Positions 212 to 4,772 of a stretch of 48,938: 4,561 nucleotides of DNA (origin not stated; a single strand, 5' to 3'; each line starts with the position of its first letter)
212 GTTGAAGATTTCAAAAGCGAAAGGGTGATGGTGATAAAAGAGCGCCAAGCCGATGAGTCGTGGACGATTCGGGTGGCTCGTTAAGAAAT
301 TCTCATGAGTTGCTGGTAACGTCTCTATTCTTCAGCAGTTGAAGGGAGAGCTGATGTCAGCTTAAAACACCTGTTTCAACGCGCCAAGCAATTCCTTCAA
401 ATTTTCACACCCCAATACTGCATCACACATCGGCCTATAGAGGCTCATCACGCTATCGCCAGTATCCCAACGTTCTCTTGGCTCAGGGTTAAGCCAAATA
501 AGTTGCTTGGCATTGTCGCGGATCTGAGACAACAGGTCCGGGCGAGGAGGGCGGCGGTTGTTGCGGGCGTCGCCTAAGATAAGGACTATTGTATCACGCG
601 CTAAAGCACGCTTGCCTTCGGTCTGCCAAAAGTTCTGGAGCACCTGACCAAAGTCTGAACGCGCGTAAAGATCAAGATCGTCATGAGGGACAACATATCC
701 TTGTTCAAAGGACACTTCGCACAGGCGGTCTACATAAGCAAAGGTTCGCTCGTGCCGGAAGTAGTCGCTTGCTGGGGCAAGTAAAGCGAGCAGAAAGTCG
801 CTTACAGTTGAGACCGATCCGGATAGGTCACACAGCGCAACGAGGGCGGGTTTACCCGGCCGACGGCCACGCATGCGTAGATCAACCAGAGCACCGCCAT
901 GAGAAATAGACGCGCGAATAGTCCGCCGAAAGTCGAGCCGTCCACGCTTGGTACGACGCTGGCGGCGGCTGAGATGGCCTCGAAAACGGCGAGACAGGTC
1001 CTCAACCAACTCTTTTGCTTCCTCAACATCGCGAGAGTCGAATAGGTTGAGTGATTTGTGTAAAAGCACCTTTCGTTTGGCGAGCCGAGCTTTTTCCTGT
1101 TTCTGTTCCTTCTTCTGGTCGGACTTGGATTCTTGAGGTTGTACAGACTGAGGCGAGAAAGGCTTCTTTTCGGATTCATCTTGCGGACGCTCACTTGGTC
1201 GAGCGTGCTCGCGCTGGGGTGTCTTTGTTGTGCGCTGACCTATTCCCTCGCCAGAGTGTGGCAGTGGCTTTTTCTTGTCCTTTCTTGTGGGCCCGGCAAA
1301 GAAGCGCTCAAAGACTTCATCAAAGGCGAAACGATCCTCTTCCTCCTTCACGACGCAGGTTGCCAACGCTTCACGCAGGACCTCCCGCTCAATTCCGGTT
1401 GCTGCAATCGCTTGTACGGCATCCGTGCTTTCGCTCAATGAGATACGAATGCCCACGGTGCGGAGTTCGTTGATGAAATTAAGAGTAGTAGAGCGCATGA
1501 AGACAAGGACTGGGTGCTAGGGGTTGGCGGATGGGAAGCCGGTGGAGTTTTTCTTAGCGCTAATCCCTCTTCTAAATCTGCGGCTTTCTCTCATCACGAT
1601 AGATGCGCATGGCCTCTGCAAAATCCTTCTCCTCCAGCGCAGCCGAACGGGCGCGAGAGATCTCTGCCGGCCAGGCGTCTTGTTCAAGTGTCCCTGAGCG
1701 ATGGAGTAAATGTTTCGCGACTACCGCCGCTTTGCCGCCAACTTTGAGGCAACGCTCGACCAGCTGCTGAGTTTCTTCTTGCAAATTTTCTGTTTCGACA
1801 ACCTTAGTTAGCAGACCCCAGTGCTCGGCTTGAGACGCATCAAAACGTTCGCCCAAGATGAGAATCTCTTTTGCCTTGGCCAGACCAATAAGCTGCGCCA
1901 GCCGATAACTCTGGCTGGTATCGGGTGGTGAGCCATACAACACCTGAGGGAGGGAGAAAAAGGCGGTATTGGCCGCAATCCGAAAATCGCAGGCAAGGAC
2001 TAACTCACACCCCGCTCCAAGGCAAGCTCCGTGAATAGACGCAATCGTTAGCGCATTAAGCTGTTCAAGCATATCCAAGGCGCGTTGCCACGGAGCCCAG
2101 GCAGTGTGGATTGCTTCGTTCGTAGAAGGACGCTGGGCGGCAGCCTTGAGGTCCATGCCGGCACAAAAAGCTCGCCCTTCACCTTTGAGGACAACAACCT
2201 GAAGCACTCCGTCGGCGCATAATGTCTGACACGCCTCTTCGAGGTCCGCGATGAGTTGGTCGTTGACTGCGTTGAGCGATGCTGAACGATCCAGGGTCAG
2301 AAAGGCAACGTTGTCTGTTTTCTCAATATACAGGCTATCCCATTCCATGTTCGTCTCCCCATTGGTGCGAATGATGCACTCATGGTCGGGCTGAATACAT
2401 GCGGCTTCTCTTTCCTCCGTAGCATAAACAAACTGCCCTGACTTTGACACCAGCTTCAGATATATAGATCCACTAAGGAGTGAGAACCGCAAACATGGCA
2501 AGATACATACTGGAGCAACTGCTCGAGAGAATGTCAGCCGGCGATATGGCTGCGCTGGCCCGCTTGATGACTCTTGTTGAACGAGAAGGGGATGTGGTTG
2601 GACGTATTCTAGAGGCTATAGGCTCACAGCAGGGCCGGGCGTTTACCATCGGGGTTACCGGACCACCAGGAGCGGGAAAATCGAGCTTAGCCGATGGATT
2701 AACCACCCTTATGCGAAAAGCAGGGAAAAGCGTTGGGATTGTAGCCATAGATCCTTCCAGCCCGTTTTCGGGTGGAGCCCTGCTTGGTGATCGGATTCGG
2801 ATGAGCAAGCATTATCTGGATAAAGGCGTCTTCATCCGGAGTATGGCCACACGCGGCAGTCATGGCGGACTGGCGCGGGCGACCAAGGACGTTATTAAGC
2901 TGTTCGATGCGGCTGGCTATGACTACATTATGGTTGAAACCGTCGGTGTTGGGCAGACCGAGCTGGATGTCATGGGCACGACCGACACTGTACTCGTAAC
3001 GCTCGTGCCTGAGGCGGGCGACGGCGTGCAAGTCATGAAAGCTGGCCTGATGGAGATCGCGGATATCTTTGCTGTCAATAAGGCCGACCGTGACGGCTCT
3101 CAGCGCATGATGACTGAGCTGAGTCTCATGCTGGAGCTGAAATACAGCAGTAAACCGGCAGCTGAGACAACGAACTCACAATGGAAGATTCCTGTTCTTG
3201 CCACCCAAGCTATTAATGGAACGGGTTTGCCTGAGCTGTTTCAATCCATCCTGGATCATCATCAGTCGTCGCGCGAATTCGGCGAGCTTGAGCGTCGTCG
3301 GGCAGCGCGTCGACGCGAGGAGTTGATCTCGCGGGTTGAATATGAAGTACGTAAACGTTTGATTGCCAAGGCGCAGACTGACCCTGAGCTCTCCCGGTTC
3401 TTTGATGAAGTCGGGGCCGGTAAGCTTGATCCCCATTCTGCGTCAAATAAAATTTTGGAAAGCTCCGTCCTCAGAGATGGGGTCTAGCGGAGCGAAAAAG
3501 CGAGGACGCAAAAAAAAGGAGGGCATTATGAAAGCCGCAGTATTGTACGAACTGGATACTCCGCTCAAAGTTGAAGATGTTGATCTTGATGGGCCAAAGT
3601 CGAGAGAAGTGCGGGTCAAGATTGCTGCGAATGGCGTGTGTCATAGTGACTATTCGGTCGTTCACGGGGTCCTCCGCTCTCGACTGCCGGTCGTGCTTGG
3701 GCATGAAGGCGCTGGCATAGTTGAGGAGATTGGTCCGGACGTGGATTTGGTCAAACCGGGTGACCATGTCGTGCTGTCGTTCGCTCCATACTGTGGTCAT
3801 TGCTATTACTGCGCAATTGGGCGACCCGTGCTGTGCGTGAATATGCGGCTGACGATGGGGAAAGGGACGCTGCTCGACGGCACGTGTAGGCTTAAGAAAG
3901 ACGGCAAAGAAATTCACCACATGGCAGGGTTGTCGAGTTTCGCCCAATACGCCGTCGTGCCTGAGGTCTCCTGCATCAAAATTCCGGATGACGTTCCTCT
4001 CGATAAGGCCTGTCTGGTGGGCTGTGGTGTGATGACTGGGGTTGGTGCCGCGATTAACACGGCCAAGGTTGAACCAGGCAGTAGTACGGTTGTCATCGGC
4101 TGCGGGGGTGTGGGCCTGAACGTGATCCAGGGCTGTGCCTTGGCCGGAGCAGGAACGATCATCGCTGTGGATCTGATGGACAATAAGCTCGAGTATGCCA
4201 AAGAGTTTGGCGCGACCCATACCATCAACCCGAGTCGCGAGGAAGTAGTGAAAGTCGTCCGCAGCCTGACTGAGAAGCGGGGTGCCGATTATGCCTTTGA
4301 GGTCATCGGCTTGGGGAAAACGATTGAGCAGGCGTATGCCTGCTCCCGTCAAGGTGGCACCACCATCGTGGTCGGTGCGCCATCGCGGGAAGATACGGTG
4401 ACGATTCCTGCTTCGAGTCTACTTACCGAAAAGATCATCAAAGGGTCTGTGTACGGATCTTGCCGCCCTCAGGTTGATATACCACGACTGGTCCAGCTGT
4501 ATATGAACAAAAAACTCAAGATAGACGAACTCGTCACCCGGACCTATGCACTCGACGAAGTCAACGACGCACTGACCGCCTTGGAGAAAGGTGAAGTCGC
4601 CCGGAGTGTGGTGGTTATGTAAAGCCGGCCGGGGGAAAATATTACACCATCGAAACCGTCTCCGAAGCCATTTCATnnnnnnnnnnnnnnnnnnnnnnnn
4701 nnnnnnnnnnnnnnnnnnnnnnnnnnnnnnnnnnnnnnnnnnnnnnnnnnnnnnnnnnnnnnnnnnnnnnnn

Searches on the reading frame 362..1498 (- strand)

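Call 75: search_protein_families(library=pfam, proteins=[window:362-1498:-], max_evalue=0.00001)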
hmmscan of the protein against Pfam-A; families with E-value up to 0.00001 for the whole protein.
window:362-1498:- (378 aa): 1 family
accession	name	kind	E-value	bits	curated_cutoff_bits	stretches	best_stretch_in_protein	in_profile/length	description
PF05762.20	VWA_CoxE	-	4.9e-34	118.1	26.4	1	170-369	7-218/222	VWA domain containing CoxE-like protein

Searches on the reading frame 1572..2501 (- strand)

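Call 75: search_protein_families(library=pfam, proteins=[window:1572-2501:-], max_evalue=0.00001)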
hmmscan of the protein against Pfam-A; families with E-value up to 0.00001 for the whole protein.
window:1572-2501:- (309 aa): 2 families
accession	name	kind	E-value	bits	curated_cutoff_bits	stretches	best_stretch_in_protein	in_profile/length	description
PF00378.25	ECH_1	-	7.9e-49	166.7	27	1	61-308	2-247/251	Enoyl-CoA hydratase/isomerase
PF16113.10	ECH_2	-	1.5e-28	100.7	27.2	1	66-253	2-190/335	Enoyl-CoA hydratase/isomerase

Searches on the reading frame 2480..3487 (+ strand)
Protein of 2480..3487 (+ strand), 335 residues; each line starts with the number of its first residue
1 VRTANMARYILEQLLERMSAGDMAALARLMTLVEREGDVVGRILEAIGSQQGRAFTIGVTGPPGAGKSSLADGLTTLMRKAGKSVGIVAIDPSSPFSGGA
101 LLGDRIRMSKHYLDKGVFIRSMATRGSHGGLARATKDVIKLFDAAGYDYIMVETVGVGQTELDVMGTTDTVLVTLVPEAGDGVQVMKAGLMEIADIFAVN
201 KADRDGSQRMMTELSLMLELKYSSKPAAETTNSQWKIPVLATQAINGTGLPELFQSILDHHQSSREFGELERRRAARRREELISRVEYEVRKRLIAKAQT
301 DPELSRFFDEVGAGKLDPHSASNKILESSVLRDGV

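Call 75: search_protein_families(library=pfam, proteins=[window:2480-3487:+], max_evalue=0.00001)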
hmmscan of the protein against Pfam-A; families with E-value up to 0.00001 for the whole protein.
window:2480-3487:+ (335 aa): 1 family
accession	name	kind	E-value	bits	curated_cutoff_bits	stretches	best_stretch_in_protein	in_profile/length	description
PF03308.22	MeaB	-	5.9e-88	294.9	23.1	1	26-297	1-271/273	Methylmalonyl Co-A mutase-associated GTPase MeaB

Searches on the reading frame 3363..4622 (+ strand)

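Call 75: search_protein_families(library=pfam, proteins=[window:3363-4622:+], max_evalue=0.00001)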
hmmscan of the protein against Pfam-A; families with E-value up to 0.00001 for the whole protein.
window:3363-4622:+ (419 aa): 4 families
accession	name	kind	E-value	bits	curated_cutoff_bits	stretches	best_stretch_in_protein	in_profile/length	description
PF00107.32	ADH_zinc_N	-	4.8e-31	107.8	31.8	1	249-379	1-126/129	Zinc-binding dehydrogenase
PF08240.17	ADH_N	-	6.1e-26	91.1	23.5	1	80-209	2-104/104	Alcohol dehydrogenase GroES-like domain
PF13602.12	ADH_zinc_N_2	-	9.1e-09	36.8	27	1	282-413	1-129/134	Zinc-binding dehydrogenase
PF16912.11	Glu_dehyd_C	-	2.4e-06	27.6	34.9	1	234-406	27-200/211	Glucose dehydrogenase C-terminus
